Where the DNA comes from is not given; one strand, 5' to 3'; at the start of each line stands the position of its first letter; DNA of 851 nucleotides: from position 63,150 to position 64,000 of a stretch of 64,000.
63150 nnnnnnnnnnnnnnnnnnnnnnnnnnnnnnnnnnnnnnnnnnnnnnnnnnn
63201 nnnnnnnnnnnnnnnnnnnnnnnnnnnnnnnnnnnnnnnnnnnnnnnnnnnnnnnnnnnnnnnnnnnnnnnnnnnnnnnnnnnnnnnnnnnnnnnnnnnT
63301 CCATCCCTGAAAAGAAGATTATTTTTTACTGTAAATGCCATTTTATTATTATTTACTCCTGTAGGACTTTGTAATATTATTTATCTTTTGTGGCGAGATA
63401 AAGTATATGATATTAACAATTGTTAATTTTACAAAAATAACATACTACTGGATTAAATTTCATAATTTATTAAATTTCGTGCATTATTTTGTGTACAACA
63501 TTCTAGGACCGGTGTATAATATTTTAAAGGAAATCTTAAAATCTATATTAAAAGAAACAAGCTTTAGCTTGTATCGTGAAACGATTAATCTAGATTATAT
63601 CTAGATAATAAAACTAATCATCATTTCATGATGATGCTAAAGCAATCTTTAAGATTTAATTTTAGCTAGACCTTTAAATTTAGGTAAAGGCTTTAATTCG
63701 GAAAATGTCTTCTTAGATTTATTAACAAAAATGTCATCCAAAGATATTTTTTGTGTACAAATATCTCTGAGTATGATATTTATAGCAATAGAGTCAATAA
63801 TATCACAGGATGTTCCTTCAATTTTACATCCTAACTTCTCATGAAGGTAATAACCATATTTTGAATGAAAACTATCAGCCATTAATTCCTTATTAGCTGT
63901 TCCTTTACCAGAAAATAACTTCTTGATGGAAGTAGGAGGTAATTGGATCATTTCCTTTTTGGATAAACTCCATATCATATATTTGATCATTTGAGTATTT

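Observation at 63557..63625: Second copy of the same three-palindrome cassette about 59 kb away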

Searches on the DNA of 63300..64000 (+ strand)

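Call 5: search_dna_similar(query=window:63300-64000:+, collection=phages, mode=distant)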
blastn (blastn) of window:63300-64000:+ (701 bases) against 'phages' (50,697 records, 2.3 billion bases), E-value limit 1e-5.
No match.

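Call 78: search_rna_families(source=window, start=63300, end=63800, threshold=evalue, max_evalue=10)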
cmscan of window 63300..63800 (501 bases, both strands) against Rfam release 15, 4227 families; matches with E-value up to 10: 8.
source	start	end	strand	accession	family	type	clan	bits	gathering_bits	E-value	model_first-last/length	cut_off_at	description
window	63550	63640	-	RF01401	rseX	Gene; sRNA;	-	22.2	50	2.3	1-94/94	no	rseX Hfq binding RNA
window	63545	63648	+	RF01490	rli51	Cis-reg;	-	19.8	48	0.72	1-121/121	no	Listeria snRNA rli51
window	63712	63773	+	RF03697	mir-722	Gene; miRNA;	-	19.7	81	0.41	1-67/67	no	mir-722 microRNA precursor family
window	63611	63681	-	RF02582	tsr33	Gene; sRNA;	-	19.3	109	6.5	1-85/85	no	S. aureus tsr33 small RNA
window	63562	63642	+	RF03284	mir-4637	Gene; miRNA;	-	18.1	89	1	1-84/84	no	mir-4637 microRNA precursor family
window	63694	63753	-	RF01711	Lnt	Cis-reg;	-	18.1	55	4.1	1-63/63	no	Lnt RNA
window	63339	63358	+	RF02108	DLEU2_4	Gene; lncRNA;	-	17.1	40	0.58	39-58/58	no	Deleted in lymphocytic leukemia 2 conserved region 4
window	63597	63662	+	RF00535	snoMe28S-Am982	Gene; snRNA; snoRNA; CD-box;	CL00054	16.8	49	4.5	1-80/80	no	Small nucleolar RNA Me28S-Am982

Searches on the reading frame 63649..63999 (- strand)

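Call 9: search_protein_families(library=phrogs, proteins=[window:63649-63990:-], max_evalue=0.001)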
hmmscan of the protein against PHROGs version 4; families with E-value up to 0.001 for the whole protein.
window:63649-63990:- (113 aa): 1 family
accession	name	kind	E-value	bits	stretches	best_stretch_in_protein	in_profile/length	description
phrog_159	-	DNA, RNA and nucleotide metabolism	2.7e-07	30.9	1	1-76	178-248/330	RuvC-like Holliday junction resolvase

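Call 33: search_protein_families(library=pfam, proteins=[window:63649-63999:-], max_evalue=0.01)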
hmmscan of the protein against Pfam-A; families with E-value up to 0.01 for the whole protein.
window:63649-63999:- (116 aa): 0 families
